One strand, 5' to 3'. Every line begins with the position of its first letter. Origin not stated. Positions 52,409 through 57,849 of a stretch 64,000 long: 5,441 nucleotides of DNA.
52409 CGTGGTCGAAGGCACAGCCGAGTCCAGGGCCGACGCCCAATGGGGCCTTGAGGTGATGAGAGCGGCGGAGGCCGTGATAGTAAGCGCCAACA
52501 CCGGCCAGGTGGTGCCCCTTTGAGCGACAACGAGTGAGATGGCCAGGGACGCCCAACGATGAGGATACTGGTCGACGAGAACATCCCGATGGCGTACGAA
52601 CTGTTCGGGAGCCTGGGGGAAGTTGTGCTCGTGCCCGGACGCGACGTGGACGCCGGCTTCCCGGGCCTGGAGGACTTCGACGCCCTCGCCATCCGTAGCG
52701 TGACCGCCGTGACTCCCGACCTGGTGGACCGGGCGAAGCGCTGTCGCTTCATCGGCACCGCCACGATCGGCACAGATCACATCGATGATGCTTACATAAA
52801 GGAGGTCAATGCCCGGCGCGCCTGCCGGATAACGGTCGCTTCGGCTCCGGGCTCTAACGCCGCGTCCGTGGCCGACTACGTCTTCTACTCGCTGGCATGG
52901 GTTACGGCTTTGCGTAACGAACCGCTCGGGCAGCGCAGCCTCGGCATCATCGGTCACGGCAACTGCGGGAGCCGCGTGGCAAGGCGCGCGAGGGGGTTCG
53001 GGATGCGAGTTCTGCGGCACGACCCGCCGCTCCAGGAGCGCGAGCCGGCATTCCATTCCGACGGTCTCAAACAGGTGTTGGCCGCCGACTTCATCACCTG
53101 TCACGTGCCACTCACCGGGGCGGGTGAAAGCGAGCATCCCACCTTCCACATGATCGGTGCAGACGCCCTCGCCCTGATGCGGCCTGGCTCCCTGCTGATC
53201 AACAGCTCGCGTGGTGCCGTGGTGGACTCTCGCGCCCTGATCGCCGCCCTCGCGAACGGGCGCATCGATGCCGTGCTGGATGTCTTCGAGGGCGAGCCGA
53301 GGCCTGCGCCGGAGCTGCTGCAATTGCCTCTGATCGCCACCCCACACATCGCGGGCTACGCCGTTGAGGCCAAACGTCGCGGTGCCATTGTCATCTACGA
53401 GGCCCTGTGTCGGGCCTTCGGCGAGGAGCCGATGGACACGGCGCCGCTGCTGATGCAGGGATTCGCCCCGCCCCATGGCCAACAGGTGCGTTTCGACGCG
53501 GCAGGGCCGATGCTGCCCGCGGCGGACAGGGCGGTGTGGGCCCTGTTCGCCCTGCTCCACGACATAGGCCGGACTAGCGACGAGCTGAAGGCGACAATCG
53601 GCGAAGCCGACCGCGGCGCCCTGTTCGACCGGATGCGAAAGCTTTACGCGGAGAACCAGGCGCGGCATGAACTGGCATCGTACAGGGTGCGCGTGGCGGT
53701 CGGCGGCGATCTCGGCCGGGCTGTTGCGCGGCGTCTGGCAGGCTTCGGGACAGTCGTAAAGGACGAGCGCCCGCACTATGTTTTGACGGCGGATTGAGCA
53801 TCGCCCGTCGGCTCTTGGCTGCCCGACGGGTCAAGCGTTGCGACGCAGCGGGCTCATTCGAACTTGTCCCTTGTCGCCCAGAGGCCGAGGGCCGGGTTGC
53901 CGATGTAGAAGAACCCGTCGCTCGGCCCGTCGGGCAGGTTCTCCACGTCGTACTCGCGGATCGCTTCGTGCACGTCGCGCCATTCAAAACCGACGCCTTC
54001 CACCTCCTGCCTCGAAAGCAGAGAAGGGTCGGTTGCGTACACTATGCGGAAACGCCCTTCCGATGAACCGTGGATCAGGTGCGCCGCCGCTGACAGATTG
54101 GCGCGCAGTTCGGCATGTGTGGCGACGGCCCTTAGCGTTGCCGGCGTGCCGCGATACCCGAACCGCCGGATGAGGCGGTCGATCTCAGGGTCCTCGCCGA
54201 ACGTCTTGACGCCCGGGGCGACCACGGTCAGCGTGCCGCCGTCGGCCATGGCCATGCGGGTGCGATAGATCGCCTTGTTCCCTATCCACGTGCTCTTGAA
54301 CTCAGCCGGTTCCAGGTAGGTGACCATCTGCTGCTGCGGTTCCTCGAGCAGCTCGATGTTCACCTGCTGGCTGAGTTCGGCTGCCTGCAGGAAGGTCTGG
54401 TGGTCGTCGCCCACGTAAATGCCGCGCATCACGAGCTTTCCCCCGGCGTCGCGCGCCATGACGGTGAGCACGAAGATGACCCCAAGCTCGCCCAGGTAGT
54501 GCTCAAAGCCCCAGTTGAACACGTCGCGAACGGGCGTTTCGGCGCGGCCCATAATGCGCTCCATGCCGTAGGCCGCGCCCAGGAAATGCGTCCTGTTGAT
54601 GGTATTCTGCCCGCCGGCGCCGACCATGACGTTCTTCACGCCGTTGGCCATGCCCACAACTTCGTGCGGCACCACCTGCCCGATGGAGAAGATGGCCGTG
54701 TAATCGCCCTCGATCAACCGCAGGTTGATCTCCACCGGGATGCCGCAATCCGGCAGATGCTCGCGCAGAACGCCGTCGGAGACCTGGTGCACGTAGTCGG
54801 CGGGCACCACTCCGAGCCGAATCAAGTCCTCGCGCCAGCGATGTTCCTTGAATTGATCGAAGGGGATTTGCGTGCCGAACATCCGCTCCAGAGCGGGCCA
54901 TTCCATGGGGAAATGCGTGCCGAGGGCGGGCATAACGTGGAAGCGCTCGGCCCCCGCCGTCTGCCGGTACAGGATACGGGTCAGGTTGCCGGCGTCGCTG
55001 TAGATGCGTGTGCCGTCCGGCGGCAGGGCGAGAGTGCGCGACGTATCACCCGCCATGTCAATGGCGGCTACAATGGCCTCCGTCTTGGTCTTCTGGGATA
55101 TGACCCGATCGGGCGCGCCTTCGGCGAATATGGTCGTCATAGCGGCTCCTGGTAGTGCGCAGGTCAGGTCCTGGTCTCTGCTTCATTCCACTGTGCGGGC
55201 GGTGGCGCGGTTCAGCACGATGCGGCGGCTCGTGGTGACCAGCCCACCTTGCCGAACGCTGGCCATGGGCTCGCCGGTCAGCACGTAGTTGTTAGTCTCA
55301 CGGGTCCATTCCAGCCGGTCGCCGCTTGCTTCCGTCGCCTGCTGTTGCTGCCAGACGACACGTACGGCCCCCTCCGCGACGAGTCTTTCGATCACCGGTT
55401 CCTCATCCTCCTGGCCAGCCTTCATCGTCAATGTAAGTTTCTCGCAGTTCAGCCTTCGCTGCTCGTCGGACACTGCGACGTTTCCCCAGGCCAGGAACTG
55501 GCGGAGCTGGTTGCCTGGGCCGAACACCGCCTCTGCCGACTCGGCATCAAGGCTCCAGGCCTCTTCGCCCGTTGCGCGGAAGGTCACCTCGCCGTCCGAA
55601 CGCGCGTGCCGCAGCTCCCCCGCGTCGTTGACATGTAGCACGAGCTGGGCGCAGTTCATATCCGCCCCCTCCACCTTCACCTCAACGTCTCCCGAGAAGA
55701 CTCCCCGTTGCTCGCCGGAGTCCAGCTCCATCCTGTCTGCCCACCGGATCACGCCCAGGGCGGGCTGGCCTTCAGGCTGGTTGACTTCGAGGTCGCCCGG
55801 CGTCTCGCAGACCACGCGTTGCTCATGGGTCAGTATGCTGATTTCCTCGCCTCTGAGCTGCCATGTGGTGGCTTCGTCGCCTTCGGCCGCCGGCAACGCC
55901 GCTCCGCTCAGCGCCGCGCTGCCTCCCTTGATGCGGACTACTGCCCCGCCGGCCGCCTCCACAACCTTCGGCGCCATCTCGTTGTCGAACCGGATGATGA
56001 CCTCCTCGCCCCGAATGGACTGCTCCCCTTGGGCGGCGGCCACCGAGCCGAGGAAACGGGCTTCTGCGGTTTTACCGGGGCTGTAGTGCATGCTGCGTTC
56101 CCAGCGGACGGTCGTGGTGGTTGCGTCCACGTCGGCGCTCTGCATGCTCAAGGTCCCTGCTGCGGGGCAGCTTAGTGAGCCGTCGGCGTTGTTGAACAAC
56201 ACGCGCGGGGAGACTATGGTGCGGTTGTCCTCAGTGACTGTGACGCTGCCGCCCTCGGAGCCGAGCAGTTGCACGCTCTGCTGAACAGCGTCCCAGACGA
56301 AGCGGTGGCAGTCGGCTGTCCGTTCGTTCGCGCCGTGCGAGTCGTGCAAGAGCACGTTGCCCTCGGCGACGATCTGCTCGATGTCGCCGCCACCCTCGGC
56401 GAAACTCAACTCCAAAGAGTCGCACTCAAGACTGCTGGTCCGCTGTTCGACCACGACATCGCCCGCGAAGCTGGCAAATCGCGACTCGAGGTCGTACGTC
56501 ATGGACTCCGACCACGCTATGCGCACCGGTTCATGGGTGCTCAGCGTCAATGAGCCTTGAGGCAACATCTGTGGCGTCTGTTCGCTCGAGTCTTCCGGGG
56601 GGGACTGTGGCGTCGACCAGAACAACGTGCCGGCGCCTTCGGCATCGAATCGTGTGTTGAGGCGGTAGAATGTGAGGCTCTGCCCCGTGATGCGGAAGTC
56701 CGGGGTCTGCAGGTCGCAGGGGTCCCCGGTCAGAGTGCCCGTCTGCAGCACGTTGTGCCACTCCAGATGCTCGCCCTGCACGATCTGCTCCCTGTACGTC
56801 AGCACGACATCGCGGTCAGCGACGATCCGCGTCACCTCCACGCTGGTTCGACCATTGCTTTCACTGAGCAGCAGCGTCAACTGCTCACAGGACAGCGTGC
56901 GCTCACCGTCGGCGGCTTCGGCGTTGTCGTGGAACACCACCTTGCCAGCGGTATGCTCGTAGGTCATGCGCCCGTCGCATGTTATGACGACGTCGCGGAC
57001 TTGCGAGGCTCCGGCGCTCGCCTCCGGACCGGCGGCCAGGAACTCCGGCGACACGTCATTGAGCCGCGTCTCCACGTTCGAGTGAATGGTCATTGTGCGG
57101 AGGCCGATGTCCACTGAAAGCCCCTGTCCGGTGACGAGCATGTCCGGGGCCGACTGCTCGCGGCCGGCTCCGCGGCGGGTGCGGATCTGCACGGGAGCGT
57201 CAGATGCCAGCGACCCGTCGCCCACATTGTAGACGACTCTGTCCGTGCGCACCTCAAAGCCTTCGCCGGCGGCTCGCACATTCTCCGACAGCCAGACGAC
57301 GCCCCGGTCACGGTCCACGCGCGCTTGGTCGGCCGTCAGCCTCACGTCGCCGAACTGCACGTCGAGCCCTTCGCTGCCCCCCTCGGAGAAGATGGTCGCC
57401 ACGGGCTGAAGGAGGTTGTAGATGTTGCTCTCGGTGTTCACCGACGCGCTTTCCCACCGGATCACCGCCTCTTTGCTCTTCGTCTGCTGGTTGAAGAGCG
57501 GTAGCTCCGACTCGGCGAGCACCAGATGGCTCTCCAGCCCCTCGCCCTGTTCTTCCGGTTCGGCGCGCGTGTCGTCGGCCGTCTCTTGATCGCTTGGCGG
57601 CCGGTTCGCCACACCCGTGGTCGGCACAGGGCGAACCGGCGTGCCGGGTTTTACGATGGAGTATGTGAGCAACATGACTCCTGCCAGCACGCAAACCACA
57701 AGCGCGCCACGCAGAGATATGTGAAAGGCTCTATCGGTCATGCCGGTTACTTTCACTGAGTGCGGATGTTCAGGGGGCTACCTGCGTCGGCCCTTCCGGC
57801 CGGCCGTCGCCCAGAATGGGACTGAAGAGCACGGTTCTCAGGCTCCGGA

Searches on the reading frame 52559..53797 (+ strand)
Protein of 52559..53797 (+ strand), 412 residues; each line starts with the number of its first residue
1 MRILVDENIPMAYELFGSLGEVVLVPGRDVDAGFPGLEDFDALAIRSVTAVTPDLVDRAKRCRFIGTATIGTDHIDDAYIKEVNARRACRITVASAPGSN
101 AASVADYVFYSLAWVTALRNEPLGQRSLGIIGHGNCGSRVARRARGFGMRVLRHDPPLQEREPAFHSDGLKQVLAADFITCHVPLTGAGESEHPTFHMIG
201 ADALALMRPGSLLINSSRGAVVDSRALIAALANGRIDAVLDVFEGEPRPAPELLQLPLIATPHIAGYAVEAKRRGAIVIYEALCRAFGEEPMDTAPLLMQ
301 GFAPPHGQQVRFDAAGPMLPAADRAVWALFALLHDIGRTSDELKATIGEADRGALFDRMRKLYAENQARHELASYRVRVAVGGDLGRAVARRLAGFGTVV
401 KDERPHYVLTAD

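Call 56: search_protein_families(library=pfam, proteins=[window:52559-53797:+], max_evalue=0.001)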
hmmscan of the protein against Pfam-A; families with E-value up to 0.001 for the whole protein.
window:52559-53797:+ (412 aa): 2 families
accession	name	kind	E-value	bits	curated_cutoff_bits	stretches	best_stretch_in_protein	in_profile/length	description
PF02826.25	2-Hacid_dh_C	-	6e-40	136.9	25.1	1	119-265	30-178/178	D-isomer specific 2-hydroxyacid dehydrogenase, NAD binding domain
PF00389.36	2-Hacid_dh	-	3e-16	59.8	24.6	1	5-293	3-130/134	D-isomer specific 2-hydroxyacid dehydrogenase, catalytic domain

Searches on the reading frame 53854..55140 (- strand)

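Call 56: search_protein_families(library=pfam, proteins=[window:53854-55140:-], max_evalue=0.001)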
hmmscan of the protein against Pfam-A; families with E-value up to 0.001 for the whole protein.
window:53854-55140:- (428 aa): 1 family
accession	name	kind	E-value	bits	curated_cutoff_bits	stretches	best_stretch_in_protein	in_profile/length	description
PF09861.14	Lar_N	-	5.9e-08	32.6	23.3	1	131-187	140-194/204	Lactate racemase N-terminal domain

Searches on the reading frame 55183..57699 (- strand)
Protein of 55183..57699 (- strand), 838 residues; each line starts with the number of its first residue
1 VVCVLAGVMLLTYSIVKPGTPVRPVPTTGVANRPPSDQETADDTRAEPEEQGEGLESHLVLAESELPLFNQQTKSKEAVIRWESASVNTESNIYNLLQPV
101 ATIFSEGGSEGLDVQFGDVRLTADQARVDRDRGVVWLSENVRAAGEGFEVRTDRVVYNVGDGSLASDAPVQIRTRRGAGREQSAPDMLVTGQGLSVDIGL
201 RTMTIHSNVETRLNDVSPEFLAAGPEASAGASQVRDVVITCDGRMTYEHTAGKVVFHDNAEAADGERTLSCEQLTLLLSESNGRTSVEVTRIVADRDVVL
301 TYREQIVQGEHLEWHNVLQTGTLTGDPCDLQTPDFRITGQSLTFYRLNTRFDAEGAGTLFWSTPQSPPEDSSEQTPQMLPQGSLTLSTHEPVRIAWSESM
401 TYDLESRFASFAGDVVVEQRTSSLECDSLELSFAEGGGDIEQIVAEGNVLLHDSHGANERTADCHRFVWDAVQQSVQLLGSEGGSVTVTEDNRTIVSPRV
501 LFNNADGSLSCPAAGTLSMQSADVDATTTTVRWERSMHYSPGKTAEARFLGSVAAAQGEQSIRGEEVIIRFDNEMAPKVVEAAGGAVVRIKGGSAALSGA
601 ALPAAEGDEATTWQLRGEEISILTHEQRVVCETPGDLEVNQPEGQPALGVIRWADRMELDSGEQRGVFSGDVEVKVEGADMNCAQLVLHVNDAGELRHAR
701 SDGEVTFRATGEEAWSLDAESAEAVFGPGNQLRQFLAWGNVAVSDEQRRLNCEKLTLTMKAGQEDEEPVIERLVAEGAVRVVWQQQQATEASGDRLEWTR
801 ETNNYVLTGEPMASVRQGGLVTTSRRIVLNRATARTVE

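Call 56: search_protein_families(library=pfam, proteins=[window:55183-57699:-], max_evalue=0.001)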
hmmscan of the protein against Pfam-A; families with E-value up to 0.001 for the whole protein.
window:55183-57699:- (838 aa): 2 families
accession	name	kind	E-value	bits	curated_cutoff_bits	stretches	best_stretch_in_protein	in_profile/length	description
PF03968.19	LptD_N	-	2.5e-29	102.2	20.4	2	736-833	17-111/113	LptA/(LptD N-terminal domain) LPS transport protein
PF06835.18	LptC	-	4.5e-08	33.3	21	1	87-213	61-174/175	Lipopolysaccharide-assembly, LptC-related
